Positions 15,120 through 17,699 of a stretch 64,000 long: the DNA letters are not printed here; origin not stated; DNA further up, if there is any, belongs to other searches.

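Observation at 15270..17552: In-frame fusion of 5-formyl-THF cyclo-ligase and phosphomannomutase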

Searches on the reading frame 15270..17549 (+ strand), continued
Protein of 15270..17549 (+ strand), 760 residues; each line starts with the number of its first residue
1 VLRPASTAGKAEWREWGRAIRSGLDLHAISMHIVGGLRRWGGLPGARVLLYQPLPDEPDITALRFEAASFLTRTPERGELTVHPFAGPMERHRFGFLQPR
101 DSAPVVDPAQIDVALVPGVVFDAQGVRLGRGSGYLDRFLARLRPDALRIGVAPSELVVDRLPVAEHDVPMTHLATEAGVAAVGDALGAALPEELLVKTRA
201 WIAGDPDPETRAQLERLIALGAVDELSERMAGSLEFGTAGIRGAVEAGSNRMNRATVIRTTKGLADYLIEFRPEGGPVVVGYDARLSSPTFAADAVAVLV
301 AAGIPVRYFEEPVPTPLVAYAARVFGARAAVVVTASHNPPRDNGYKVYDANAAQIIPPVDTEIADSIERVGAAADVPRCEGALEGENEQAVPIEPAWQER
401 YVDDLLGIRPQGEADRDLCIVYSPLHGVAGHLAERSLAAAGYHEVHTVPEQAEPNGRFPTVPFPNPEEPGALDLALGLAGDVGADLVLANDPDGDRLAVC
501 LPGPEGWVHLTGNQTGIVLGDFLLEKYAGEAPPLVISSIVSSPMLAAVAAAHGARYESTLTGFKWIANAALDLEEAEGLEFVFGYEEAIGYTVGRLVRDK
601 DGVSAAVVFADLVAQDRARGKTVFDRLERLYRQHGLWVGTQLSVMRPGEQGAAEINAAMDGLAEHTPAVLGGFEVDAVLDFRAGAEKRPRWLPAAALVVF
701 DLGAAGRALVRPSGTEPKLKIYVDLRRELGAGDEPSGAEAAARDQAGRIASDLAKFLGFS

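Call 64: predict_structure(alignment_id=A4)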
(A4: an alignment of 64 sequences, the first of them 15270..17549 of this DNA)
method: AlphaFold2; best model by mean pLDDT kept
length: 760 residues; sequences in the alignment: 64
mean_pLDDT: 93.5   pTM: 0.80
mean pLDDT of the five models: 93.5, 93.2, 92.2, 91.9, 90.4
residues with pLDDT >= 90: 627; 70-90: 126; 50-70: 7; < 50: 0
segments of 3 or more residues with pLDDT < 50: none
pLDDT, mean of each block of 10 residues (from residue 1): 85 93 94 94 89 93 93 90 94 90 93 95 91 87 90 95 90 93 70 93 94 84 85 88 93 98 98 94 96 99 98 97 97 93 96 95 97 97 94 95 96 95 96 97 97 88 86 97 98 96 94 96 96 96 95 97 94 98 90 95 98 98 97 94 89 94 96 97 94 95 97 86 95 91 96 95
secondary structure, 60 per line:
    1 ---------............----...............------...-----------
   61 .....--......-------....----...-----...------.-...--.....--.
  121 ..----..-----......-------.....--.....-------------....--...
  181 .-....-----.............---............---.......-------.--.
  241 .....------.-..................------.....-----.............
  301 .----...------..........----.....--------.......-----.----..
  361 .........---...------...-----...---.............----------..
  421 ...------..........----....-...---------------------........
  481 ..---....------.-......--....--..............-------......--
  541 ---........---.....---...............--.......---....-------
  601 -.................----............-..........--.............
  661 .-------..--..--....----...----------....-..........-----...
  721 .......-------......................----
elements in order (helices of 4 or more, strands of 3 or more residues): H10-21 H26-40 E47-49 H61-65 E68-73 E81-84 E89-91 E97-99 E113-117 E120-122 H134-139 E147-151 E172-175 E178-181 H183-186 H192-204 H208-219 H223-229 E240-245 H254-271 E278-282 H288-301 E306-308 H315-324 E329-333 E342-348 H359-369 E390-392 H396-408 E419-423 H430-439 E444-447 H473-482 E486-489 E498-503 E506-509 H512-525 E533-538 H544-551 E555-559 H563-577 E580-586 E590-593 H602-618 H623-634 E636-645 H648-661 E677-680 E698-701 E706-712 E718-727 H735-756

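Call 68: fold_search(model_id=the predicted structure, library=pdb)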
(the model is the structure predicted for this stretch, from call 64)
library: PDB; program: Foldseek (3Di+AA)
matches with E <= 10: 1669; with E <= 0.001: 107
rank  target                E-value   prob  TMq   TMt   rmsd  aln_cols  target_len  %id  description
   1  2fuv_A                4.6e-33  1.00  0.55  0.74   7.0       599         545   22  Phosphoglucomutase from Salmonella typhimurium. (released 2006-03-07)
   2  3olp_A                4.8e-33  1.00  0.54  0.75   4.9       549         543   23  Crystal structure of a bacterial phosphoglucomutase, an enzyme important in the virulence of multiple human pathogens (released 2011-02-16)
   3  3olp_B                8.6e-33  1.00  0.56  0.76   6.9       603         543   22  Crystal structure of a bacterial phosphoglucomutase, an enzyme important in the virulence of multiple human pathogens (released 2011-02-16)
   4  9du5_A                1.8e-31  1.00  0.51  0.83   4.4       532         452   21  Cryo-EM structure of phosphoglucomutase from Thermococcus kodakarensis (released 2025-04-16)
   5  9du5_C                2.3e-31  1.00  0.51  0.83   4.3       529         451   21  Cryo-EM structure of phosphoglucomutase from Thermococcus kodakarensis (released 2025-04-16)
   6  1wqa_A                3.6e-30  1.00  0.50  0.79   5.1       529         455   21  Crystal Structure of Pyrococcus horikoshii phosphomannomutase/phosphoglucomutase complexed with Mg2+ (released 2005-10-04)
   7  2z0f_B                7.7e-30  1.00  0.51  0.75   6.8       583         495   23  Crystal structure of putative phosphoglucomutase from Thermus thermophilus HB8 (released 2007-11-13)
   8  2z0f_A                1.1e-29  1.00  0.51  0.76   5.2       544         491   23  Crystal structure of putative phosphoglucomutase from Thermus thermophilus HB8 (released 2007-11-13)
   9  9ix8_D                1.5e-29  1.00  0.49  0.79   5.3       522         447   21  Crystallization and structural characterization of phosphopentomutase from the hyperthermophilic archaeon Thermococcus (released 2024-12-18)
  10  9ix8_A                1.6e-29  1.00  0.49  0.81   4.6       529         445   20  Crystallization and structural characterization of phosphopentomutase from the hyperthermophilic archaeon Thermococcus (released 2024-12-18)
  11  1tuo                  2.3e-29  1.00  0.51  0.86   3.8       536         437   21  Crystal structure of putative phosphomannomutase from Thermus Thermophilus HB8 (released 2005-08-09)
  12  1pcj                  2.7e-29  1.00  0.51  0.82   5.0       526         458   20  Enzyme-ligand complex of P. aeruginosa PMM/PGM (released 2004-01-20)
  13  2f7l_A                2.7e-29  1.00  0.50  0.80   5.2       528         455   19  Crystal structure of Sulfolobus tokodaii phosphomannomutase/phosphoglucomutase (released 2006-12-05)
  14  2fkm                  3.3e-29  1.00  0.50  0.81   5.0       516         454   21  PMM/PGM S108D mutant with alpha-d-glucose 1,6-bisphosphate bound (released 2006-04-04)
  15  9ix8_C                3.3e-29  1.00  0.48  0.79   5.5       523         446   21  Crystallization and structural characterization of phosphopentomutase from the hyperthermophilic archaeon Thermococcus (released 2024-12-18)
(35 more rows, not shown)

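Call 73: find_encoding_contigs(protein=P0110, flank=7000, max_places=1)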
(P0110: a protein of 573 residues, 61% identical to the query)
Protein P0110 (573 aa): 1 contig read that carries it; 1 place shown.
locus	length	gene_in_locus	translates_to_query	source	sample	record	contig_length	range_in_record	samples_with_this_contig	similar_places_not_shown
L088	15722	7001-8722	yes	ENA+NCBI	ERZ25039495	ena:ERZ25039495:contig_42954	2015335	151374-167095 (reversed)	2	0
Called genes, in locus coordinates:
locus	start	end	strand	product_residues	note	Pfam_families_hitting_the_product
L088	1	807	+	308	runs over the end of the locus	PF01571:GCV_T, PF08669:GCV_T_C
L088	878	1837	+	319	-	PF00291:PALP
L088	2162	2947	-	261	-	PF00378:ECH_1, PF16113:ECH_2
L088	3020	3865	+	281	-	PF03819:MazG, PF01503:PRA-PH (weak), PF03819:MazG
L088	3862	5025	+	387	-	PF21016:RlmN_N, PF04055:Radical_SAM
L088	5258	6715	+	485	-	PF00289:Biotin_carb_N, PF02786:CPSase_L_D2, PF02222:ATP-grasp, PF07478:Dala_Dala_lig_C, PF02785:Biotin_carb_C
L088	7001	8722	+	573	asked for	PF02878:PGM_PMM_I, PF02879:PGM_PMM_II, PF02880:PGM_PMM_III, PF00408:PGM_PMM_IV (weak)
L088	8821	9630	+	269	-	-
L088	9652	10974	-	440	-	PF00675:Peptidase_M16, PF05193:Peptidase_M16_C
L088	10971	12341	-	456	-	PF00675:Peptidase_M16, PF05193:Peptidase_M16_C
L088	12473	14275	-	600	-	PF00009:GTP_EFTU, PF00071:Ras (faint), PF22042:EF-G_D2 (faint), PF03144:GTP_EFTU_D2, PF14492:EFG_III (weak), PF00679:EFG_C, PF06421:LepA_C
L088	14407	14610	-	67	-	PF12651:RHH_3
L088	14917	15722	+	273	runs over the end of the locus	-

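Call 74: find_encoding_contigs(protein=P0120, flank=7000, max_places=1)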
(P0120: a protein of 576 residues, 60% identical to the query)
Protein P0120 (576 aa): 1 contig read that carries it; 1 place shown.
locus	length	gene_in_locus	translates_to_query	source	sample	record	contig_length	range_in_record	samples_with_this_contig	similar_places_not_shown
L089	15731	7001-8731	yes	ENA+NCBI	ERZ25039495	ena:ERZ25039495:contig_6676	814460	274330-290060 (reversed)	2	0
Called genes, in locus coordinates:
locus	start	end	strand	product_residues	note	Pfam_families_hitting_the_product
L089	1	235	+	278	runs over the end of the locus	PF00168:C2 (weak), PF00595:PDZ, PF13180:PDZ_2 (weak)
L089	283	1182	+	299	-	PF01571:GCV_T, PF08669:GCV_T_C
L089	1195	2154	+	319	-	PF00291:PALP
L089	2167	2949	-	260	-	PF00378:ECH_1, PF16113:ECH_2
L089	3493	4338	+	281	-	PF03819:MazG, PF01503:PRA-PH (weak), PF03819:MazG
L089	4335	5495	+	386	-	PF21016:RlmN_N, PF04055:Radical_SAM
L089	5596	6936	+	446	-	PF00289:Biotin_carb_N, PF02786:CPSase_L_D2, PF07478:Dala_Dala_lig_C, PF02785:Biotin_carb_C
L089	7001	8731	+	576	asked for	PF02878:PGM_PMM_I, PF02879:PGM_PMM_II, PF02880:PGM_PMM_III, PF00408:PGM_PMM_IV (weak)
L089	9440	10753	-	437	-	PF00675:Peptidase_M16, PF05193:Peptidase_M16_C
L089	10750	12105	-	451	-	PF00675:Peptidase_M16, PF05193:Peptidase_M16_C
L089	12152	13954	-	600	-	PF00009:GTP_EFTU, PF01926:MMR_HSR1 (faint), PF22042:EF-G_D2, PF03144:GTP_EFTU_D2, PF14492:EFG_III (weak), PF00679:EFG_C, PF06421:LepA_C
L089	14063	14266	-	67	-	PF12651:RHH_3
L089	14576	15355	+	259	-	-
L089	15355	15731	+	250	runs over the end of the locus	-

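Call 75: find_encoding_contigs(protein=P0001, flank=3000, max_places=4)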
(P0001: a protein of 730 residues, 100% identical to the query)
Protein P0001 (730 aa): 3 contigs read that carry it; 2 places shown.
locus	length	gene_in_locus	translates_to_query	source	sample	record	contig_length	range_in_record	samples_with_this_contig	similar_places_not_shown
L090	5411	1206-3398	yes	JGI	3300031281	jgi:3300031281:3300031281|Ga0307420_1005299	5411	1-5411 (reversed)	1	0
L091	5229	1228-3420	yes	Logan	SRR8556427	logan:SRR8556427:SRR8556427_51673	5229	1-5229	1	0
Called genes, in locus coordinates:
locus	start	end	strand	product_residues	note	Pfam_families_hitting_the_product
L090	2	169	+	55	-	?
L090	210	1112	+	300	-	PF00106:adh_short, PF08659:KR, PF13561:adh_short_C2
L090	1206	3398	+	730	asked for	PF01812:5-FTHF_cyc-lig, PF02878:PGM_PMM_I, PF02879:PGM_PMM_II, PF02880:PGM_PMM_III, PF00408:PGM_PMM_IV (weak)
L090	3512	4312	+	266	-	PF00535:Glycos_transf_2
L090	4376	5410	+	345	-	?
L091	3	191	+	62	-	?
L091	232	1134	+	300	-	PF00106:adh_short, PF08659:KR, PF13561:adh_short_C2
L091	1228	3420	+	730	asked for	PF01812:5-FTHF_cyc-lig, PF02878:PGM_PMM_I, PF02879:PGM_PMM_II, PF02880:PGM_PMM_III, PF00408:PGM_PMM_IV (weak)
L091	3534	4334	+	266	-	PF00535:Glycos_transf_2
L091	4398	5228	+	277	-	?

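Call 81: find_encoding_contigs(protein=P0005, flank=6000, max_places=3)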
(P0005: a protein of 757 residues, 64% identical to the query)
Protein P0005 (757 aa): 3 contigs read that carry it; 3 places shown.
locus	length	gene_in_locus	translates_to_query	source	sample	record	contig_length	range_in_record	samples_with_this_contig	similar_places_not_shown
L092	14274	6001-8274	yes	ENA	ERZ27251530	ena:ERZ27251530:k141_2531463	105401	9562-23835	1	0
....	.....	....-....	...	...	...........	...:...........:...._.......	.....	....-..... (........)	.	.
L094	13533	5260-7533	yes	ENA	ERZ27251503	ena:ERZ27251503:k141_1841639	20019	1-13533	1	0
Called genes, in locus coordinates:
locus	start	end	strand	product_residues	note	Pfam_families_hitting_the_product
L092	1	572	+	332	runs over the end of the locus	PF00144:Beta-lactamase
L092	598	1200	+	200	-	PF03848:TehB, PF05724:TPMT (faint), PF13489:Methyltransf_23 (weak), PF08241:Methyltransf_11, PF08242:Methyltransf_12 (weak), PF13649:Methyltransf_25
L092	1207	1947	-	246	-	PF01553:Acyltransferase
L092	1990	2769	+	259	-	PF00378:ECH_1, PF16113:ECH_2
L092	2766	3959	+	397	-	PF06224:AlkZ-like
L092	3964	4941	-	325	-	PF02729:OTCace_N, PF00185:OTCace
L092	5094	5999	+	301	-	PF00106:adh_short, PF08659:KR, PF13561:adh_short_C2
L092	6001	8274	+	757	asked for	PF01812:5-FTHF_cyc-lig, PF02878:PGM_PMM_I, PF02879:PGM_PMM_II, PF02880:PGM_PMM_III, PF00408:PGM_PMM_IV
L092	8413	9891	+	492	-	PF01757:Acyl_transf_3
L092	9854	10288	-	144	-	PF02657:SufE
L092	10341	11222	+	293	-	PF00581:Rhodanese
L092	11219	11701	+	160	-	PF04073:tRNA_edit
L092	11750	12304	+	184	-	PF06897:DUF1269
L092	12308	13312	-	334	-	PF00005:ABC_tran, PF13304:AAA_21 (faint), PF08402:TOBE_2 (weak)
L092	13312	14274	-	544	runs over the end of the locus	PF00528:BPD_transp_1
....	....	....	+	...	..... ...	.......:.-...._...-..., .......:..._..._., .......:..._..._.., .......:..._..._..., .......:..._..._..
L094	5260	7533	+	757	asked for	PF01812:5-FTHF_cyc-lig, PF02878:PGM_PMM_I, PF02879:PGM_PMM_II, PF02880:PGM_PMM_III, PF00408:PGM_PMM_IV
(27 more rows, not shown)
